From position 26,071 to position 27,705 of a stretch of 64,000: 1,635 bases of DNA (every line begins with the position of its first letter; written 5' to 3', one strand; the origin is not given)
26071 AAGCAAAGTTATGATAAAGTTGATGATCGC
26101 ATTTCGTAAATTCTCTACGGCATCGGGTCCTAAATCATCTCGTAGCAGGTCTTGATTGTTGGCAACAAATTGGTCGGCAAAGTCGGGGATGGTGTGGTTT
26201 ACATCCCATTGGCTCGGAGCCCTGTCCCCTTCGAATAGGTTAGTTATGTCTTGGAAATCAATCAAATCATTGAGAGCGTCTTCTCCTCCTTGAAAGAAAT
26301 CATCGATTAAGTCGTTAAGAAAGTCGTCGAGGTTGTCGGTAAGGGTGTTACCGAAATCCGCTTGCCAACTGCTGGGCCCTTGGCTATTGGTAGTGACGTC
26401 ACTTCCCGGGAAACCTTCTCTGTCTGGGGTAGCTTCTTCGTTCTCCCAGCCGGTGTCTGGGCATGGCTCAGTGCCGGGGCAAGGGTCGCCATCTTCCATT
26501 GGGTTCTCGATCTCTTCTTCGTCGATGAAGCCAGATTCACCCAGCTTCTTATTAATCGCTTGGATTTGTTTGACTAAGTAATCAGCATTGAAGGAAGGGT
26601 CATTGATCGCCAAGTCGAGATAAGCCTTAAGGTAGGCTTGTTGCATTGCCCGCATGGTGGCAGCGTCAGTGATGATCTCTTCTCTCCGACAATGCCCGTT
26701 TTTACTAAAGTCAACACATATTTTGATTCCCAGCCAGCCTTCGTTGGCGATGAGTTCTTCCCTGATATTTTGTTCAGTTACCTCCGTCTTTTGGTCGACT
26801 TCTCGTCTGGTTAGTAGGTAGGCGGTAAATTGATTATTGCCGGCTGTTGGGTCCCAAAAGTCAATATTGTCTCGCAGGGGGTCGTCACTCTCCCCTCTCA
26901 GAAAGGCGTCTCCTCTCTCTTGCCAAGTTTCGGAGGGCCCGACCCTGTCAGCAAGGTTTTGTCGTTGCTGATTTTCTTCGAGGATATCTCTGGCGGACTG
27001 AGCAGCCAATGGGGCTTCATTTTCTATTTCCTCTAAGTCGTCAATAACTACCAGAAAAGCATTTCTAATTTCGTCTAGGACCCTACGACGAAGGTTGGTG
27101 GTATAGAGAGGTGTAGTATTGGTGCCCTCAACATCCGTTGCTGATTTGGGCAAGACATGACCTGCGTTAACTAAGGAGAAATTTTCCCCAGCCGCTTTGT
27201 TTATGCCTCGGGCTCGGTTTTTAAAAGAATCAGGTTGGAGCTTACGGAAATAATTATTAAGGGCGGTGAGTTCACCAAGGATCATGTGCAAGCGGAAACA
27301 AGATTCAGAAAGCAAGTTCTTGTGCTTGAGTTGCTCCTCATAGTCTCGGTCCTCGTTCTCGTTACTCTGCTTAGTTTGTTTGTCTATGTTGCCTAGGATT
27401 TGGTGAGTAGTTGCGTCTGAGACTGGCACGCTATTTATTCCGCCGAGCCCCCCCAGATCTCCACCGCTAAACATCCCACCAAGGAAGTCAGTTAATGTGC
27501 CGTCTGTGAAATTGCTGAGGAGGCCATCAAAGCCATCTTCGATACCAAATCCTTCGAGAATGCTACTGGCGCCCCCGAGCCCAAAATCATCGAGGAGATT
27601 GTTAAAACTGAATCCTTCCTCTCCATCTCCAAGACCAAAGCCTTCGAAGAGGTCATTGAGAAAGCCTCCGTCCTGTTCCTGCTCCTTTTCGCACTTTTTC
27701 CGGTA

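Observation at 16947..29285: A 12-kb minus-strand locus combining type IV secretion-like core parts with novel secreted repeat proteins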

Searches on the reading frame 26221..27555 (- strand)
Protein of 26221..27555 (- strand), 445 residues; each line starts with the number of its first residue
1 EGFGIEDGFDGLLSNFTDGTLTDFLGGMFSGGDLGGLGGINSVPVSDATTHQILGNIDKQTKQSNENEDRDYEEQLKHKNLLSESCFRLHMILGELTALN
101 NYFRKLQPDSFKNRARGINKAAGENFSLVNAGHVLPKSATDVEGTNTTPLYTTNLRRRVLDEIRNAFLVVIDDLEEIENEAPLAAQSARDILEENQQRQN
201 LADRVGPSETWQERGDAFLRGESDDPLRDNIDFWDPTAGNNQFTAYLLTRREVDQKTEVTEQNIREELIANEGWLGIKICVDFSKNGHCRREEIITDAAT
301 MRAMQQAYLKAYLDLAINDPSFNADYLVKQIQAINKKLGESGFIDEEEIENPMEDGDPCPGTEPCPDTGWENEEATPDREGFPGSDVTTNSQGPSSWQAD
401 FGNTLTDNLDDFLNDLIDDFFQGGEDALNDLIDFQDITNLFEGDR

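Call 41: search_solved_structures(query=A3, max_evalue=5)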
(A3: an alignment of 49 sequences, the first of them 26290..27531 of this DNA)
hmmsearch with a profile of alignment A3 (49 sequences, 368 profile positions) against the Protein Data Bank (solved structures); distinct sequences matched with E-value up to 5: 1.
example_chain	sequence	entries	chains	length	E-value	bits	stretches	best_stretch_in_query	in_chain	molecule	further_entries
6vej_A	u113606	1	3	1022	1.7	11.2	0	152-210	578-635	Probable Resistance-Nodulation-Cell Division (RND) efflux transporter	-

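Call 42: search_protein_families(library=pfam, alignment_id=A3, max_evalue=0.1)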
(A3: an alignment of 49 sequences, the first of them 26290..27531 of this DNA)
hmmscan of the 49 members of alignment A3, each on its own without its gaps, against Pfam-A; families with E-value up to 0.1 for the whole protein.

A. member 1, window:26290-27531:- (414 aa): 0 families

B. families by the number of members that match (of 49 scanned): 10 families
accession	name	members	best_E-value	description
PF25785.1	TPR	1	0.00012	Nucleoprotein TPR-like domain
PF15372.11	DUF4600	1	0.0036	Domain of unknown function (DUF4600)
PF25574.1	TPR_IMB1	1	0.008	Importin subunit beta-1-like, TPR repeats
PF11282.13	DUF3082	1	0.011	Protein of unknown function (DUF3082)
PF16072.10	DUF4813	1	0.013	Domain of unknown function (DUF4813)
PF16522.10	FliS_cochap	1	0.032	Flagellar FLiS export co-chaperone, HP1076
PF10443.15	RNA12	1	0.045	RNA12 protein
PF19815.4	DUF6298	1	0.046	Family of unknown function (DUF6298)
PF12379.13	bCoV_NSP3_N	1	0.093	Betacoronavirus replicase NSP3, N-terminal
PF00041.27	fn3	1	0.097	Fibronectin type III domain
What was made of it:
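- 26053..28440 (-): g10 (795 aa). It has a signal peptide, an acidic GD-repeat region specific to this genome (aa 39-330), and a conserved, mostly alpha-helical domain (aa ~304-725) of a large uncharacterised family. It is always encoded directly upstream of the VirB6-like gene. There is no Pfam or PDB sequence match (calls 41, 42).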

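Call 48: find_homologous_proteins(query=A3, max_evalue=0.00001)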
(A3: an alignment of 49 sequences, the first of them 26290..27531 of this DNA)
Query A3 (49 sequences) (414 aa, profile of the alignment): 5 proteins with E <= 0.00001 among 8000 candidates.
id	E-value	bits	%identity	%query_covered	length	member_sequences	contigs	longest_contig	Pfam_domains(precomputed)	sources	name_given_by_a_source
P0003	8.7e-80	287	24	14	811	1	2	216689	-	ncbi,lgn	-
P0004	1.4e-76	276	33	11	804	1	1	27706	-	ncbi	-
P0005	4.5e-74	268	-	-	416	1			-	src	-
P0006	3.1e-42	163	100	100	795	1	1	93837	-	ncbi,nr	ncbi:MAG: hypothetical protein U9M92_01530 [Patescibacteria group bacterium]|nr:hypothetical protein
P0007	7.8e-35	139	55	3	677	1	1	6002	-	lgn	-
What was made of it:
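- Tried and rejected: The profile search for g10 found 5 (call 48).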

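Call 58: search_protein_representatives(alignment_id=A6)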
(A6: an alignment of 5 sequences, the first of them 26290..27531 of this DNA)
Query: 5 sequences, 673 profile positions. Proteins with E-value up to 0.001 (for the whole library): 4093; up to 1e-10: 2907; up to 1e-30: 422. The best 150 are listed.
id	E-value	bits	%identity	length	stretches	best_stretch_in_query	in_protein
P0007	5.1e-249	844.9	-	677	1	1-632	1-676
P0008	1.5e-228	777.3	-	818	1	1-672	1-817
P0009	5.5e-223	758.9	-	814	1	1-673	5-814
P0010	8.9e-203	692.1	-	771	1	1-673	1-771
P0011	7.5e-185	632.9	-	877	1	1-673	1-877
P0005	1.2e-182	625.5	-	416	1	1-402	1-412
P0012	1.6e-175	602.0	-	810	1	6-670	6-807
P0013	8.5e-169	579.8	-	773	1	1-666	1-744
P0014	1.4e-168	579.1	-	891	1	5-673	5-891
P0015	4.4e-168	577.5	-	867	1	2-666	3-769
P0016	1.0e-167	576.3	-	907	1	1-673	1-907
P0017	8.4e-164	563.3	-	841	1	1-666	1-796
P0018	5.0e-163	560.8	-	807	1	5-672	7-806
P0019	6.1e-163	560.4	-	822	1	1-673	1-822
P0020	7.6e-163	560.1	-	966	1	1-671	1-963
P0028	2.3e-153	528.8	-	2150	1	1-612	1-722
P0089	1.0e-119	417.6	-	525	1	5-390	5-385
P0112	1.0e-103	364.7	-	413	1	5-385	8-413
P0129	1.4e-96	341.1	-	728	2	17-248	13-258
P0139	1.5e-91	324.5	-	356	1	4-358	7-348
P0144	1.6e-90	321.2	-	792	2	2-460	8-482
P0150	1.4e-81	291.6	-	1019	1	4-441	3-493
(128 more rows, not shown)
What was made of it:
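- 26053..28440 (-): A profile search finds 4,093 clusters at 50% identity with E<=1e-3, and the window protein scores 343 bits (call 58).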

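Call 66: predict_structure(alignment_id=A8)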
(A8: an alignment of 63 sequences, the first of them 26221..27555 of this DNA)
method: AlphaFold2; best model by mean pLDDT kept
length: 445 residues; sequences in the alignment: 63
mean_pLDDT: 58.8   pTM: 0.26
mean pLDDT of the five models: 58.8, 54.8, 54.4, 51.6, 49.4
residues with pLDDT >= 90: 5; 70-90: 134; 50-70: 140; < 50: 166
segments of 3 or more residues with pLDDT < 50: 1-5, 16-21, 31-52, 54-64, 125-156, 202-240, 353-360, 366-394
pLDDT, mean of each block of 10 residues (from residue 1): 46 49 56 37 43 47 57 80 76 77 61 64 46 34 33 48 60 56 67 60 44 43 39 40 67 70 72 75 89 83 78 79 86 85 71 46 44 35 35 50 61 72 73 63 45
secondary structure, 60 per line:
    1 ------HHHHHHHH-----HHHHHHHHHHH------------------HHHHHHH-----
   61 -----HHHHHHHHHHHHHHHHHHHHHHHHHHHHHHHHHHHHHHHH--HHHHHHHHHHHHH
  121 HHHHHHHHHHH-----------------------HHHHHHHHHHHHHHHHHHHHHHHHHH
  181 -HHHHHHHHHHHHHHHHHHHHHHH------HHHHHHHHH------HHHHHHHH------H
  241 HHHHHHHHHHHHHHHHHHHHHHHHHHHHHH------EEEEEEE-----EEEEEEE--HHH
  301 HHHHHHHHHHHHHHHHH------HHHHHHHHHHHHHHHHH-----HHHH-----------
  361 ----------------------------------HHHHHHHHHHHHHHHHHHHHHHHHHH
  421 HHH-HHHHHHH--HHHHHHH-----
elements in order: H7-14 H20-30 H49-55 H66-105 H108-131 H155-180 H182-204 H211-219 H226-233 H240-270 E277-283 E289-295 H298-317 H324-340 H346-349 H395-423 H425-431 H434-440

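Call 73: predict_structure(alignment_id=A9)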
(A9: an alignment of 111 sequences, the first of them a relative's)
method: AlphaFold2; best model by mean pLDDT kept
length: 416 residues; sequences in the alignment: 111
mean_pLDDT: 71.2   pTM: 0.57
mean pLDDT of the five models: 71.2, 71.1, 68.8, 67.8, 67.2
residues with pLDDT >= 90: 61; 70-90: 178; 50-70: 119; < 50: 58
segments of 3 or more residues with pLDDT < 50: 34-72, 164-170, 172-174, 225-227, 412-416
pLDDT, mean of each block of 10 residues (from residue 1): 71 87 73 45 41 41 44 65 77 71 63 64 78 86 79 83 46 56 70 72 67 74 58 77 81 86 84 93 91 92 90 94 94 82 72 57 58 65 57 73 77 46
secondary structure, 60 per line:
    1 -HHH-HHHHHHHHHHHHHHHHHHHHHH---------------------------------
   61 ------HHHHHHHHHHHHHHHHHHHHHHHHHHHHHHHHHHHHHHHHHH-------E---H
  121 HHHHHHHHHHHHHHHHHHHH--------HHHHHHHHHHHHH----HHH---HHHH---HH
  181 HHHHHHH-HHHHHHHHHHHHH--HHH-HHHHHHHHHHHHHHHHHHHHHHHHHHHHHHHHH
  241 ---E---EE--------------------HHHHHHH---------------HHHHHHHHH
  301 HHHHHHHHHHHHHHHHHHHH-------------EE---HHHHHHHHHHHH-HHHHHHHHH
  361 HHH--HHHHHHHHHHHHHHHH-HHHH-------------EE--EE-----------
elements in order: H6-27 H67-108 H120-140 H149-161 H172-175 H179-187 H189-201 H208-240 H270-276 H292-320 H339-350 H352-363 H366-381 H383-386
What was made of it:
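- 26053..28440 (-): An AlphaFold2 model of a canonical member has pLDDT 71 and pTM 0.57 and is all-alpha (call 73).
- Tried and rejected: AlphaFold2 of the window's own g10 domain: poor (pLDDT 58.8, pTM 0.26; call 66), so a canonical family member was modelled instead (call 73).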

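Call 79: fold_search(model_id=the predicted structure, library=pdb)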
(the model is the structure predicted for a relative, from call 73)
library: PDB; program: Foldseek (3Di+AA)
matches with E <= 10: 17; with E <= 0.001: 0
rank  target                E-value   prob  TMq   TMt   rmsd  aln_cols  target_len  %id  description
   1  8to0_GY               3.6e+00  0.03  0.12  0.14  51.2       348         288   11  48-nm repeating structure of doublets from mouse sperm flagella (released 2023-11-01)
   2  8rve_C                4.0e+00  0.03  0.10  0.14  64.9       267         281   13  Vimentin intermediate filament (released 2024-04-10)
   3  8rve_g                4.2e+00  0.05  0.10  0.17  21.8       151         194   16  Vimentin intermediate filament (released 2024-04-10)
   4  8rve_c                4.9e+00  0.06  0.10  0.18  17.4       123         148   15  Vimentin intermediate filament (released 2024-04-10)
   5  8rve_o                5.7e+00  0.03  0.10  0.15  49.8       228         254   13  Vimentin intermediate filament (released 2024-04-10)
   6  9fqr_FA               6.0e+00  0.03  0.14  0.19  37.6       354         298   13  96-nm repeat of axonemal doublet microtubules from bovine sperm (released 2025-03-26)
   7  8iyj_R4               6.0e+00  0.01  0.12  0.13  55.0       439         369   14  Cryo-EM structure of the 48-nm repeat doublet microtubule from mouse sperm (released 2023-07-05)
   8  8i7r_B6               6.7e+00  0.01  0.12  0.13  55.3       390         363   15  In situ structure of axonemal doublet microtubules in mouse sperm with 48-nm repeat (released 2023-10-11)
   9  9fqr_F5               6.7e+00  0.01  0.10  0.12  54.2       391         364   12  96-nm repeat of axonemal doublet microtubules from bovine sperm (released 2025-03-26)
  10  8otz_EO               7.5e+00  0.02  0.13  0.14  47.1       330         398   12  48-nm repeat of the native axonemal doublet microtubule from bovine sperm (released 2023-11-22)
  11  5jef_A                7.5e+00  0.02  0.11  0.18  35.5       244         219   14  Fragment of nitrate/nitrite sensor histidine kinase NarQ (WT) in asymmetric holo state (released 2017-05-31)
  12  8iyj_T3               7.9e+00  0.01  0.11  0.11  58.5       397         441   10  Cryo-EM structure of the 48-nm repeat doublet microtubule from mouse sperm (released 2023-07-05)
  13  8rve_k                8.3e+00  0.02  0.10  0.13  29.4       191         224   14  Vimentin intermediate filament (released 2024-04-10)
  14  9upg_B                8.3e+00  0.01  0.11  0.10  27.2       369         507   10  Cryo-EM structure of human olfactory CNGA2/A4/B1 in CaM-bound closed state (released 2025-09-24)
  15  8vt9_A                9.2e+00  0.01  0.11  0.12  21.0       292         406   11  WT SthK in the presence of PIP2 and cAMP (released 2024-09-25)
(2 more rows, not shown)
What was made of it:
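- Tried and rejected: Foldseek against PDB gave a best E of 3.6 (call 79).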

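Call 92: list_cluster_members(proteins=[P0005, P0007, P0008, P0028, P0089, P0139, P0150, P0129, P0144, P0112])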
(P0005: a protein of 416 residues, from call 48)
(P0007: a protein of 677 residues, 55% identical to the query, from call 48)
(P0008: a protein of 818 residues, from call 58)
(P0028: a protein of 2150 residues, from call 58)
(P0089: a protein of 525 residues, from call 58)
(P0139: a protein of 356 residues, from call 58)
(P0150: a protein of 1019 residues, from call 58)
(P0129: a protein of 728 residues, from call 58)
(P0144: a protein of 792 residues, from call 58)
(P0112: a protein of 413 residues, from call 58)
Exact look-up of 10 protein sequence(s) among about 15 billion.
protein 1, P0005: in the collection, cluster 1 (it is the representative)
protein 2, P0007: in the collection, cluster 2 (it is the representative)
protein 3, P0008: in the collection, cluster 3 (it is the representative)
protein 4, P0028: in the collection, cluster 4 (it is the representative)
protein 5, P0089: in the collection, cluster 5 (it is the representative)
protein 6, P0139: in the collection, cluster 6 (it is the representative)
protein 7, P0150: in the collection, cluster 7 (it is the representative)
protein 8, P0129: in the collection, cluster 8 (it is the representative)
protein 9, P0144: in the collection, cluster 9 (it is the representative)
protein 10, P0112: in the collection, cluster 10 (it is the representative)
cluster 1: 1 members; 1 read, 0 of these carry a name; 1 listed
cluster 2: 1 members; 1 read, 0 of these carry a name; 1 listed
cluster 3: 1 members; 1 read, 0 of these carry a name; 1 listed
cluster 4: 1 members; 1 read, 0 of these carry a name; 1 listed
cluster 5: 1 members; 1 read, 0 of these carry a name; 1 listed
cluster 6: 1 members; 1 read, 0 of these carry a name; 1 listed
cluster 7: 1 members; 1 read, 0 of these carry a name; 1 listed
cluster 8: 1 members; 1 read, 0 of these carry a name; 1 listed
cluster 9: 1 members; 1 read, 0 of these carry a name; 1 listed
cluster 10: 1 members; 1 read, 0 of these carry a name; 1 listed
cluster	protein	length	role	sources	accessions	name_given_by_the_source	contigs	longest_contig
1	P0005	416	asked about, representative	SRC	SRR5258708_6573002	-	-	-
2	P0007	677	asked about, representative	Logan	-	-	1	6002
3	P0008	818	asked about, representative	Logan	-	-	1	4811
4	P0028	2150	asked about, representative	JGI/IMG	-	-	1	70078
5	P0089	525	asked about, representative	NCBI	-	-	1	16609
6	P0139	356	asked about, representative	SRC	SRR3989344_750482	-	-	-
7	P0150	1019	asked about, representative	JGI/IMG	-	-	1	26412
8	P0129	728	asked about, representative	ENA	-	-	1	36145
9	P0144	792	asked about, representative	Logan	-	-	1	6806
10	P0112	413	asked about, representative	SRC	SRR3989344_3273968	-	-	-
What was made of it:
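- Tried and rejected: Source names for g10-family members: none given (call 92).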

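Call 93: find_encoding_contigs(protein=P0028, flank=10000, max_places=1)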
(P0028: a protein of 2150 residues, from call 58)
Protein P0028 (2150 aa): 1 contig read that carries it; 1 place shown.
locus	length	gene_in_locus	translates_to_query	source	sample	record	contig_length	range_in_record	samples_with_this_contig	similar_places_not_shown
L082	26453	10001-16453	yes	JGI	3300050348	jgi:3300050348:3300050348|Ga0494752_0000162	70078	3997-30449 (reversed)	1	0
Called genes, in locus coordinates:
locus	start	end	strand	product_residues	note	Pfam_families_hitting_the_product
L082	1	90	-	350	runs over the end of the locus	PF23473:LysM3_LYK4_5 (faint), PF23577:LysM_RLK (faint), PF01476:LysM, PF01551:Peptidase_M23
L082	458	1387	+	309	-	PF01551:Peptidase_M23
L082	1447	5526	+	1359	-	PF00481:PP2C (weak), PF13672:PP2C_2 (weak)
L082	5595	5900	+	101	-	PF18908:DUF5663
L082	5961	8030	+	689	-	PF00580:UvrD-helicase, PF13086:AAA_11 (weak), PF13245:AAA_19, PF13604:AAA_30 (faint), PF01443:Viral_helicase1 (faint), PF13361:UvrD_C, PF13538:UvrD_C_2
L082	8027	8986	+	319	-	PF00398:RrnaAD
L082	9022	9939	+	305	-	-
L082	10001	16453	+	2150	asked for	PF01833:TIG (faint)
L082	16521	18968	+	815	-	-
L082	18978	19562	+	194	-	-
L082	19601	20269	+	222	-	-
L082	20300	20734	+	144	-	PF12666:PrgI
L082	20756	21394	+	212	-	PF26593:TraC-like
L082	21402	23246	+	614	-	PF19044:P-loop_TraG, PF01935:DUF87 (weak), PF12846:AAA_10 (faint)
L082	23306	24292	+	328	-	-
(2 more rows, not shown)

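Call 94: find_encoding_contigs(protein=P0129, flank=10000, max_places=1)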
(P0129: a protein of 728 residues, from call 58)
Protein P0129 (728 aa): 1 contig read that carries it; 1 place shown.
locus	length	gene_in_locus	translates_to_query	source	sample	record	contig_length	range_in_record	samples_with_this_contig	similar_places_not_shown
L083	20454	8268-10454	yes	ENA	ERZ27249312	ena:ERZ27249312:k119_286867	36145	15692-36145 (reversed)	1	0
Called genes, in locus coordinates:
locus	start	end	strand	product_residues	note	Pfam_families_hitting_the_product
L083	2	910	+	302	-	?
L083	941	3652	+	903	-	-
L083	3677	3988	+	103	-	PF18908:DUF5663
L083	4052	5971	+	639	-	PF00580:UvrD-helicase, PF13245:AAA_19, PF13604:AAA_30 (faint), PF01443:Viral_helicase1 (faint), PF13087:AAA_12 (faint), PF13361:UvrD_C, PF13538:UvrD_C_2 (weak)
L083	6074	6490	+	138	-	PF04480:DUF559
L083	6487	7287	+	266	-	PF00398:RrnaAD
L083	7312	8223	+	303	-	-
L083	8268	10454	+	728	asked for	-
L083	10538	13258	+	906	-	-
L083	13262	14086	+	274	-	-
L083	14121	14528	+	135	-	PF12666:PrgI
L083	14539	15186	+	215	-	PF26593:TraC-like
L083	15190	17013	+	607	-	PF19044:P-loop_TraG, PF01935:DUF87 (weak), PF12846:AAA_10 (faint)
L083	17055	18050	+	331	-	-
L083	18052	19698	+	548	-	PF18895:T4SS_pilin (weak), PF01464:SLT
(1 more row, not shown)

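Call 95: find_encoding_contigs(protein=P0150, flank=10000, max_places=1)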
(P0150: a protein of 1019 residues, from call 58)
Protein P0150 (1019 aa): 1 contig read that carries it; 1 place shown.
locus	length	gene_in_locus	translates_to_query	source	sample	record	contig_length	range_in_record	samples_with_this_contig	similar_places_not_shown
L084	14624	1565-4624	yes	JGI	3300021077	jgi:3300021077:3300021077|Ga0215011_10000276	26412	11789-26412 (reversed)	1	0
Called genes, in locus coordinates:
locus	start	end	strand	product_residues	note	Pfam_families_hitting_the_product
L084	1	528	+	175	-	?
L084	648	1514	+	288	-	-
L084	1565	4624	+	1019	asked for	PF24902:Ig_NUP210_9th (faint), PF13629:T2SS-T3SS_pil_N (weak)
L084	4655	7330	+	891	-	-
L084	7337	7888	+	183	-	-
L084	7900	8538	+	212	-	-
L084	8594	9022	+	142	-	PF12666:PrgI (weak)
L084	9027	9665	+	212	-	PF26593:TraC-like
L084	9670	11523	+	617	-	PF19044:P-loop_TraG, PF01935:DUF87 (faint), PF12846:AAA_10 (faint)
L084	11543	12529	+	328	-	-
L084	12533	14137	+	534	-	PF18895:T4SS_pilin, PF02557:VanY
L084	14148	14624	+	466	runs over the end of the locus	-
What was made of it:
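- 26053..28440 (-): Distant members sit in the same gene order (calls 93-95).
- It also recurs on three unrelated metagenome contigs (calls 93-95).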

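Call 105: fold_search(model_id=the predicted structure, library=viral)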
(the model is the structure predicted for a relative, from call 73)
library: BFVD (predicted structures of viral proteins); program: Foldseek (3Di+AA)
matches with E <= 10: 21; with E <= 0.001: 0
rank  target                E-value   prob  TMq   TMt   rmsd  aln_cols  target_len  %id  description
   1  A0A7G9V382            6.4e-01  0.06  0.11  0.12  44.6       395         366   10  Tellurite resistance protein [Pseudomonas phage phiPsa397]
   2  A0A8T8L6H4            1.2e+00  0.02  0.09  0.07  43.8       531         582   12  (no name in the UniProt tables at hand)
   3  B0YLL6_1              1.4e+00  0.04  0.11  0.04  43.9       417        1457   10  Uncharacterized protein [Glossina hytrovirus (isolate Glossina pallidipes/Ethiopia/Seibersdorf/-)]
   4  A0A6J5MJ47            2.0e+00  0.03  0.10  0.12  34.4       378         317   11  Scaffolding protein [uncultured Caudovirales phage]
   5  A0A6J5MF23            2.0e+00  0.03  0.09  0.11  39.1       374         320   12  Uncharacterized protein [uncultured Caudovirales phage]
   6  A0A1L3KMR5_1          2.5e+00  0.03  0.12  0.06  35.2       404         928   13  (no name in the UniProt tables at hand)
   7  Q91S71                3.7e+00  0.02  0.11  0.09  35.6       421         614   12  (no name in the UniProt tables at hand)
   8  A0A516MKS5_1          3.9e+00  0.02  0.11  0.06  39.5       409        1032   11  (no name in the UniProt tables at hand)
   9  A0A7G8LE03            4.3e+00  0.05  0.17  0.20  31.3       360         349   14  Uncharacterized protein [Gordonia phage Paries]
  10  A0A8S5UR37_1          4.5e+00  0.01  0.09  0.03  41.3       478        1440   12  Uncharacterized protein [Podoviridae sp. ctQyH19]
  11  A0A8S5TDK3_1          5.0e+00  0.01  0.11  0.07  40.5       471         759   13  Tape measure domain protein [Siphoviridae sp. ctNnX9]
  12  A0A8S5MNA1            5.9e+00  0.05  0.11  0.13  30.5       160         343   20  H type lectin domain protein [Myoviridae sp. ctI7W9]
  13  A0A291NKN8            5.9e+00  0.03  0.14  0.07  33.7       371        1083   14  Tail fiber protein [Salmonella phage SP01]
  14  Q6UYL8                6.9e+00  0.01  0.10  0.06  48.9       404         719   13  Uncharacterized protein [Burkholderia phage BcepNazgul]
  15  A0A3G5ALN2            7.3e+00  0.01  0.08  0.10  61.4       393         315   10  Uncharacterized protein (Fragment) [Sylvanvirus sp.]
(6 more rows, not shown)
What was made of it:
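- Tried and rejected: Foldseek against BFVD gave a best E of 0.64 (call 105).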
